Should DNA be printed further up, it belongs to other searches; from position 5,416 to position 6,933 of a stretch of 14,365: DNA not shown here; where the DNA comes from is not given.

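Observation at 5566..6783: ~200-residue E/R/K/A charged repeat tract in a protein next to the recombination module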

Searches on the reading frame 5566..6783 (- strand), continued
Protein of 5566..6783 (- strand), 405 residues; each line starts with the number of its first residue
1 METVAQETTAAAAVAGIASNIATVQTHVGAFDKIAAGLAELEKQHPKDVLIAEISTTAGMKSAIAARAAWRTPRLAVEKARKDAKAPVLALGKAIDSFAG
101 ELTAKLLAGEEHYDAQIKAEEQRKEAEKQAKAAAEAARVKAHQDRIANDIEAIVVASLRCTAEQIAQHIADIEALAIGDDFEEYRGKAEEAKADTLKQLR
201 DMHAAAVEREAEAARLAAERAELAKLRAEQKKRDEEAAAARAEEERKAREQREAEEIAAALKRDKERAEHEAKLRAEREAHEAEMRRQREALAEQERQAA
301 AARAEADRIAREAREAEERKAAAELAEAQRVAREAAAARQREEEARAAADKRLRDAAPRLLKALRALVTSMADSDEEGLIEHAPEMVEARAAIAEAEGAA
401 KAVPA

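Call 36: fold_search(model_id=the predicted structure, library=pdb)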
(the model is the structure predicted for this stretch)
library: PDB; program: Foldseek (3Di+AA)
matches with E <= 10: 76; with E <= 0.001: 0
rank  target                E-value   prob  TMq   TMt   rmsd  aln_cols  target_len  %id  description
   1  7n6g_3I               7.8e-01  0.16  0.16  0.16  53.7       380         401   22  C1 of central pair (released 2022-05-18)
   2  7nna                  2.4e+00  0.54  0.20  0.39   9.2       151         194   24  Toxin Import Through the Antibiotic Efflux Channel TolC (released 2021-07-07)
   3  9a2v_MODEL_1_A        2.4e+00  0.30  0.13  0.13   6.3        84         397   13  Model of E. coli AcrA by in-cell photo-crosslinking MS and deep learning (released 2023-02-24)
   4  7sqc_O1               2.5e+00  0.11  0.16  0.11  34.0       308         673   21  Ciliary C1 central pair apparatus isolated from Chlamydomonas reinhardtii (released 2022-04-13)
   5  2f1m_D                2.8e+00  0.25  0.13  0.20   5.9        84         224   13  Conformational flexibility in the multidrug efflux system protein AcrA (released 2006-03-21)
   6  7n6g_3H               2.8e+00  0.12  0.17  0.22  30.1       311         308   20  C1 of central pair (released 2022-05-18)
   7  5i6r                  3.1e+00  0.08  0.14  0.14  25.2       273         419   13  Crystal Structure of srGAP2 F-BARx WT Form-1 (released 2017-08-30)
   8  2f1m_C                3.3e+00  0.21  0.09  0.14  10.1        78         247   19  Conformational flexibility in the multidrug efflux system protein AcrA (released 2006-03-21)
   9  9ls0_B                3.5e+00  0.51  0.16  0.25   4.9        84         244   18  Straight and symmetrical filament of the spirochete periplasmic flagella of Leptospira biflexa deleted fcpB strain (released 2025-12-24)
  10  6xz6_A                3.5e+00  0.05  0.09  0.16  43.0       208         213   14  Structure of the trypanosome brucei factor H receptor bound to domain D5 of bovine factor H (released 2020-03-25)
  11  5wkq_A                3.7e+00  0.12  0.10  0.21  10.1        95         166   15  2.10 A resolution structure of IpaB (residues 74-242) from Shigella flexneri (released 2018-05-16)
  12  2f1m_B                3.9e+00  0.23  0.14  0.22   5.2        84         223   13  Conformational flexibility in the multidrug efflux system protein AcrA (released 2006-03-21)
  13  5j9t_D                3.9e+00  0.18  0.11  0.35  13.0        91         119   13  Crystal structure of the NuA4 core complex (released 2016-10-26)
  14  1ujw_B                3.9e+00  0.16  0.10  0.32   9.9        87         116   16  Structure of the complex between BtuB and Colicin E3 Receptor binding domain (released 2003-11-25)
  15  4dk0                  4.1e+00  0.72  0.19  0.24   3.3        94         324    6  Crystal structure of MacA from Actinobacillus actinomycetemcomitans (released 2012-03-07)
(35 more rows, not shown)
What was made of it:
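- Tried and rejected: Foldseek against PDB: best E 0.78 (call 36).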

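Call 37: find_encoding_contigs(protein=P0077, flank=5000, max_places=2)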
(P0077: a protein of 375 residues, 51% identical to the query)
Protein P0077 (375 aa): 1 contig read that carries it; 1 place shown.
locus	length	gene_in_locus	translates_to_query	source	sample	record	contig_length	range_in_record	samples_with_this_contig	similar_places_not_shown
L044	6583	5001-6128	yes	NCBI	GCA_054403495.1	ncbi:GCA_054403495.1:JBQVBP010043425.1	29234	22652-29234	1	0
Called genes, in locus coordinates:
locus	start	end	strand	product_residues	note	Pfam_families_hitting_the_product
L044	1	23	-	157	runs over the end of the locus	PF03592:Terminase_2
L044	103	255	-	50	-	-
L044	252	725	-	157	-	PF05866:RusA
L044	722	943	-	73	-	-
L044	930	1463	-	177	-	-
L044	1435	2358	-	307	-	PF07120:DUF1376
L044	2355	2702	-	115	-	-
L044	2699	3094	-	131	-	PF24746:DUF7694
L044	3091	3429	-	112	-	-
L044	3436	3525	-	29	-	-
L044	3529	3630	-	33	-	-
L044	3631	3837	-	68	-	PF14549:P22_Cro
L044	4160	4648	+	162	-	-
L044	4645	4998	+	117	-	-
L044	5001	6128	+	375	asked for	PF07083:DUF1351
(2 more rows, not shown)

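Call 38: find_encoding_contigs(protein=P0026, flank=5000, max_places=2)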
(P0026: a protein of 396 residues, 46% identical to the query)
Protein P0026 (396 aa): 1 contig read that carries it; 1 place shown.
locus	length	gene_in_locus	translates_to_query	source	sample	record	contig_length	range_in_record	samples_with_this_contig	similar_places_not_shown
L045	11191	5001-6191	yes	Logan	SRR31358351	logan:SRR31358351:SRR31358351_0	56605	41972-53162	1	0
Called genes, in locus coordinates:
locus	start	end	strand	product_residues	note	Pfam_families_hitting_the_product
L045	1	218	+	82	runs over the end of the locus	-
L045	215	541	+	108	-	-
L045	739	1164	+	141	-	-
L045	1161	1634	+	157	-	-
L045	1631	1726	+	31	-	-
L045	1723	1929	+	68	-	-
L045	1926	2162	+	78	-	-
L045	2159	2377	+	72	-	-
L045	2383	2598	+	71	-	-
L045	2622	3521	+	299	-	PF13479:AAA_24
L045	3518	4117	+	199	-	-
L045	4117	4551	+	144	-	-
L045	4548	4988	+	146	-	PF05772:NinB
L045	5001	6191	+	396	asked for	-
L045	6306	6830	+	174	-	-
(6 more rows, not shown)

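Call 39: find_encoding_contigs(protein=P0072, flank=5000, max_places=2)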
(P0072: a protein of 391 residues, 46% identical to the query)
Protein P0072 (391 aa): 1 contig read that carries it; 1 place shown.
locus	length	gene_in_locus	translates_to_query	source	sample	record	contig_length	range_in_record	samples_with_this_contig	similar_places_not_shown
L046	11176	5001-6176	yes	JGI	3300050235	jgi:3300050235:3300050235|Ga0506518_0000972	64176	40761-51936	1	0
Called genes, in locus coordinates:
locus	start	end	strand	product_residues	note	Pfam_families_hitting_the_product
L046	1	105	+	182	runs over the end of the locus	-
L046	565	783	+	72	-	-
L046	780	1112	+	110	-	-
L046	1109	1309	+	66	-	-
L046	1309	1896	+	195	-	-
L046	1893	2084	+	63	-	-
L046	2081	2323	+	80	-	-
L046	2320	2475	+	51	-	-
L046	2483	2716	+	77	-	-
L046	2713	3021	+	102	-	-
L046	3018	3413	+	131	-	-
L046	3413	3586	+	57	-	-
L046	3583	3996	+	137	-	-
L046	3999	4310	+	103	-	-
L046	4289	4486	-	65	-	-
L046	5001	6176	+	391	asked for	-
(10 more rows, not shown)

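Call 40: find_encoding_contigs(protein=P0096, flank=5000, max_places=2)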
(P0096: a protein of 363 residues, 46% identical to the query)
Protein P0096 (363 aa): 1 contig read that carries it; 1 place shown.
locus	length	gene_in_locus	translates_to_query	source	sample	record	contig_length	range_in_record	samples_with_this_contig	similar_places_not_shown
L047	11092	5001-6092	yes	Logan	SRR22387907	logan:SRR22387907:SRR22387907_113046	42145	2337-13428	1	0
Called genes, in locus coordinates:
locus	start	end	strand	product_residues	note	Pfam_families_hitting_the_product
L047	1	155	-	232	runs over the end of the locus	-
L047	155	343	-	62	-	-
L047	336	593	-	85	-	PF14090:HTH_39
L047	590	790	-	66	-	-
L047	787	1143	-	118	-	-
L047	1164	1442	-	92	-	-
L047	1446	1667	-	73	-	-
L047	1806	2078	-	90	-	-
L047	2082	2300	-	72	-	-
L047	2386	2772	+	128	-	-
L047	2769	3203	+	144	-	-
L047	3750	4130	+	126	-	-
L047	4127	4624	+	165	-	-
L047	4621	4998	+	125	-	-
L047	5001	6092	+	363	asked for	PF07083:DUF1351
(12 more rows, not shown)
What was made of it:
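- Closest known: Lambda Gam, Mu Gam, Sipho_Gp157 and DUF2483: positional analogues beside SSAP genes. Different: Gp157 can co-occur with a family member in one operon (call 40).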

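Call 46: fold_search(model_id=the predicted structure, library=viral)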
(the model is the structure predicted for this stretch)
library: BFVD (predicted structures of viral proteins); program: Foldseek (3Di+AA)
matches with E <= 10: 216; with E <= 0.001: 4
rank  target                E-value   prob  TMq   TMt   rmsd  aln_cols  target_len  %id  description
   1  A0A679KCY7            5.5e-10  1.00  0.34  0.30  15.3       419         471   30  (no name in the UniProt tables at hand)
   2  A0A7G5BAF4            1.3e-06  1.00  0.42  0.40   8.2       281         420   30  Uncharacterized protein [Ralstonia phage Gervaise]
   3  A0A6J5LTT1            1.1e-05  1.00  0.41  0.42   7.5       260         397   25  Uncharacterized protein [uncultured Caudovirales phage]
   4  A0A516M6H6            8.3e-04  1.00  0.21  0.26  78.2       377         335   22  (no name in the UniProt tables at hand)
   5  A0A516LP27            2.2e-01  0.15  0.09  0.07  31.5       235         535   19  (no name in the UniProt tables at hand)
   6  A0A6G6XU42            3.4e-01  0.23  0.15  0.08  22.7       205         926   15  (no name in the UniProt tables at hand)
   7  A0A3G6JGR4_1          3.4e-01  0.15  0.14  0.05  52.0       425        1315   16  Uncharacterized protein [Lactobacillus phage ViSo-2018a]
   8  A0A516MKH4            6.5e-01  0.63  0.26  0.17  10.9       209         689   16  (no name in the UniProt tables at hand)
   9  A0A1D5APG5            6.8e-01  0.95  0.19  0.40   8.9       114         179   10  Uncharacterized protein [Microplitis mediator bracovirus]
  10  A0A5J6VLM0            7.6e-01  0.60  0.22  0.13  20.6       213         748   14  Uncharacterized protein [Megaviridae environmental sample]
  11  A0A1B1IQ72            8.9e-01  0.13  0.15  0.11  57.3       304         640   19  (no name in the UniProt tables at hand)
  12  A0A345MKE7            9.4e-01  0.38  0.23  0.30  19.8       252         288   19  Uncharacterized protein [Eggerthella phage PMBT5]
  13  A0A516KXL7            9.4e-01  0.38  0.24  0.14  14.7       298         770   15  (no name in the UniProt tables at hand)
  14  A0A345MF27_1          9.9e-01  0.41  0.19  0.11  18.9       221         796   15  Tape measure protein [Mycobacterium phage Ryadel]
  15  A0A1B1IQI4            9.9e-01  0.21  0.16  0.10  39.6       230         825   16  (no name in the UniProt tables at hand)
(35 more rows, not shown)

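Call 48: get_annotated_region(hit=H1, flank=5000)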
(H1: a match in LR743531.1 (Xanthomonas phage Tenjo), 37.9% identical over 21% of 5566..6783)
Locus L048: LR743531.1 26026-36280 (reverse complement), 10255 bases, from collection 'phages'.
description: Xanthomonas phage Tenjo genome assembly, chromosome: 1.
organism: Xanthomonas phage Tenjo (NCBI taxid 2674974)
taxonomy: Viruses; Duplodnaviria; Heunggongvirae; Uroviricota; Caudoviricetes
host: -; source: Phage obtained from sewage water extract on X. albilineans; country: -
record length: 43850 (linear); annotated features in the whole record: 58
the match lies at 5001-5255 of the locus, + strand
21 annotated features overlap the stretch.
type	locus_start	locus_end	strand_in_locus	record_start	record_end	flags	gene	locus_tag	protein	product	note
CDS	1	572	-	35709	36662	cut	-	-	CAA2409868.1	Bacteriophage protein gp37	-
CDS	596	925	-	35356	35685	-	-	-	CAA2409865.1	hypothetical protein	-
CDS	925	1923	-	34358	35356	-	-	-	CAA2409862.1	Primosomal protein I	-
CDS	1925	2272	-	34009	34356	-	-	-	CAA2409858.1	hypothetical protein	-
CDS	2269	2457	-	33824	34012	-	-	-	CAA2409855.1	hypothetical protein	-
CDS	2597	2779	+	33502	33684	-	-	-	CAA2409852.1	hypothetical protein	-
CDS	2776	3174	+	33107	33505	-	-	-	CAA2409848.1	hypothetical protein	-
CDS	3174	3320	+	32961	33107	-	-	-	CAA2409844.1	hypothetical protein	-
CDS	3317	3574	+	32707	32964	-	-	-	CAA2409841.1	hypothetical protein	-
CDS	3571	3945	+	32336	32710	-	-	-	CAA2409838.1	hypothetical protein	-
CDS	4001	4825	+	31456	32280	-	-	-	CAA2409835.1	Phage protein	-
CDS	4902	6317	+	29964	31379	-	-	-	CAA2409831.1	protein of unknown function DUF820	-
CDS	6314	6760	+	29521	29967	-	-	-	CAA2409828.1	hypothetical protein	-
CDS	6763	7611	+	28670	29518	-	-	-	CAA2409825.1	Phage-associated recombinase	-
CDS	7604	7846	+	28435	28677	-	-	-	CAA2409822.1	hypothetical protein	-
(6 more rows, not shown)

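Call 54: search_dna_similar(query=P0096, collection=phages, mode=protein, max_rows=40, max_evalue=0.001)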
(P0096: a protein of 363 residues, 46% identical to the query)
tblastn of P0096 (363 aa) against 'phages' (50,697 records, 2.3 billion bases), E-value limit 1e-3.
Records with a match: 54; places in all: 54; records where one place covers at least 80% of the query: 0.
Best place of each record, by identity: <60% 54.
By first word of the organism name: Pseudomonas 34; Xanthomonas 15; Vibrio 4; Xylella 1.
By host as written in the record: Pseudomonas aeruginosa 16; - 13; Xanthomonas albilineans CFBP2523 6; Pseudomonas aeruginosa PAO1 5; Xanthomonas citri 4; Pseudomonas aeruginosa HIM-6 2; Vibrio vulnificus 2; Pseudomonas sp. 2; and 4 more.
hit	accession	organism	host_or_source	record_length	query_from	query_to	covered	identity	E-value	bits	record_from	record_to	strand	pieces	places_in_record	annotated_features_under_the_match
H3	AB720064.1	Xanthomonas citri phage CP2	Xanthomonas citri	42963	15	160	40%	44.4%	3e-12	74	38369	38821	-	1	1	hypothetical protein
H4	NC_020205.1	Xanthomonas citri phage CP2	Xanthomonas citri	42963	15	160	40%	44.4%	3e-12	74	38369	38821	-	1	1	hypothetical protein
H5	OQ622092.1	Xanthomonas phage 10KY502B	Xanthomonas citri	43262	15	160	40%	44.4%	7e-12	73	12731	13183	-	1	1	none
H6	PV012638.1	Xanthomonas phage SAC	Xanthomonas citri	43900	15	160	40%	44.4%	8e-12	72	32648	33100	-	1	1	hypothetical protein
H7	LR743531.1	Xanthomonas phage Tenjo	Phage obtained from sewage water ...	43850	23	160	38%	46.9%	1e-12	75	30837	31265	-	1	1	protein of unknown function DUF820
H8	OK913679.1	Xanthomonas phage JUN5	Grand Junction Colorado WWTP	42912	23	160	38%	46.9%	1e-12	75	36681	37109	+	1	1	hypothetical protein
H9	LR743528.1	Xanthomonas phage Tabio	Phage obtained from Runoff water ...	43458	23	160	38%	46.9%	1e-12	75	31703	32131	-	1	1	hypothetical protein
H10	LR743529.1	Xanthomonas phage Sopo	Phage obtained from Runoff water ...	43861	23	160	38%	46.9%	1e-12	75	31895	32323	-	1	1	hypothetical protein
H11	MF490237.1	Pseudomonas phage vB_PaeP_E220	-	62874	12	186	48%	36.0%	7e-12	73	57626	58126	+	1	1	hypothetical protein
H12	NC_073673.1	Pseudomonas phage vB_PaeP_E220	-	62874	12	186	48%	36.0%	7e-12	73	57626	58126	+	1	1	hypothetical protein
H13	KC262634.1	Pseudomonas phage H66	Pseudomonas aeruginosa HIM-6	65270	12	186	48%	36.0%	2e-11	72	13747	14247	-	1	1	hypothetical protein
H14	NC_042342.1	Pseudomonas phage H66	Pseudomonas aeruginosa HIM-6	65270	12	186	48%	36.0%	2e-11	72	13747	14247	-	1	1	hypothetical protein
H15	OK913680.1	Xanthomonas phage MET23-P3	Metropolitan WWTP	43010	15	160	40%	42.4%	4e-12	74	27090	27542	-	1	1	hypothetical protein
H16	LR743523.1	Xylella phage Usme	Phage obtained on X. albilineans after ...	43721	15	160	40%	42.4%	9e-11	69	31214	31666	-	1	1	hypothetical protein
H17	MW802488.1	Xanthomonas phage Olaya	Xanthomonas albilineans CFBP2523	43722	15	160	40%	42.4%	9e-11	69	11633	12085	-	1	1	hypothetical protein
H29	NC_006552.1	Pseudomonas phage F116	Pseudomonas aeruginosa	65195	12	186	48%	34.3%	1e-13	78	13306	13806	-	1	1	hypothetical protein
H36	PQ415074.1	Pseudomonas phage Baskent_P6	Pseudomonas aeruginosa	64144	12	186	48%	34.3%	1e-13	78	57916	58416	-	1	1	DUF1351 domain-containing protein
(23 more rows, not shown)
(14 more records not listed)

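Call 55: get_annotated_region(hit=H29, flank=5000)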
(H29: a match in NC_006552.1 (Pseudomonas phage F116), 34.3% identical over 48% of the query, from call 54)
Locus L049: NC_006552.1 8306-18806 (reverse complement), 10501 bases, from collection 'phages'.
description: Pseudomonas phage F116, complete genome.
organism: Pseudomonas phage F116 (NCBI taxid 2679904)
taxonomy: Viruses; Duplodnaviria; Heunggongvirae; Uroviricota; Caudoviricetes; Hollowayvirus; Hollowayvirus F116
host: Pseudomonas aeruginosa; source: -; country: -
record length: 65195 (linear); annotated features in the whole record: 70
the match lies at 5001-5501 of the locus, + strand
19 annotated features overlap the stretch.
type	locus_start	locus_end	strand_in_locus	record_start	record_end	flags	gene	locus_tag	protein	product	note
CDS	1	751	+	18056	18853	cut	-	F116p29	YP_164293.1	CI-like repressor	repressor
CDS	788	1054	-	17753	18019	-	-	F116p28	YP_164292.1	DUF1654 domain-containing protein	-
CDS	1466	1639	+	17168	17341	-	-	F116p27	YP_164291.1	hypothetical protein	-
CDS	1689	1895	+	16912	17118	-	-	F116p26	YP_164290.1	hypothetical protein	-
CDS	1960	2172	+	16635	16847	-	-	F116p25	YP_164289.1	hypothetical protein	-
CDS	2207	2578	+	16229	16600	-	-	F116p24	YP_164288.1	transcriptional regulator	-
CDS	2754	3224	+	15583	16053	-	-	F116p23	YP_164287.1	hypothetical protein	-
CDS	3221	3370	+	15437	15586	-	-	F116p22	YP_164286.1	hypothetical protein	-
CDS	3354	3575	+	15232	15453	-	-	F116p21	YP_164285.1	hypothetical protein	-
CDS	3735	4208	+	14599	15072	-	-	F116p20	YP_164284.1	hypothetical protein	-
CDS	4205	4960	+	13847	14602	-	-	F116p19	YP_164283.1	exonuclease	-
CDS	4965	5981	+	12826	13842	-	-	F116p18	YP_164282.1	hypothetical protein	-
CDS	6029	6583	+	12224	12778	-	-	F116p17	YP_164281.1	hypothetical protein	-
CDS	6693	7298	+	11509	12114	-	-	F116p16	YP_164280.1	3'-5' exonuclease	-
CDS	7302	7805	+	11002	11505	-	-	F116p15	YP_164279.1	single strand DNA binding protein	-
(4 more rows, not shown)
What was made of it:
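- F116 has the gene between an exonuclease and a 3'-5' exonuclease/SSB/RdgC group (calls 48, 55).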
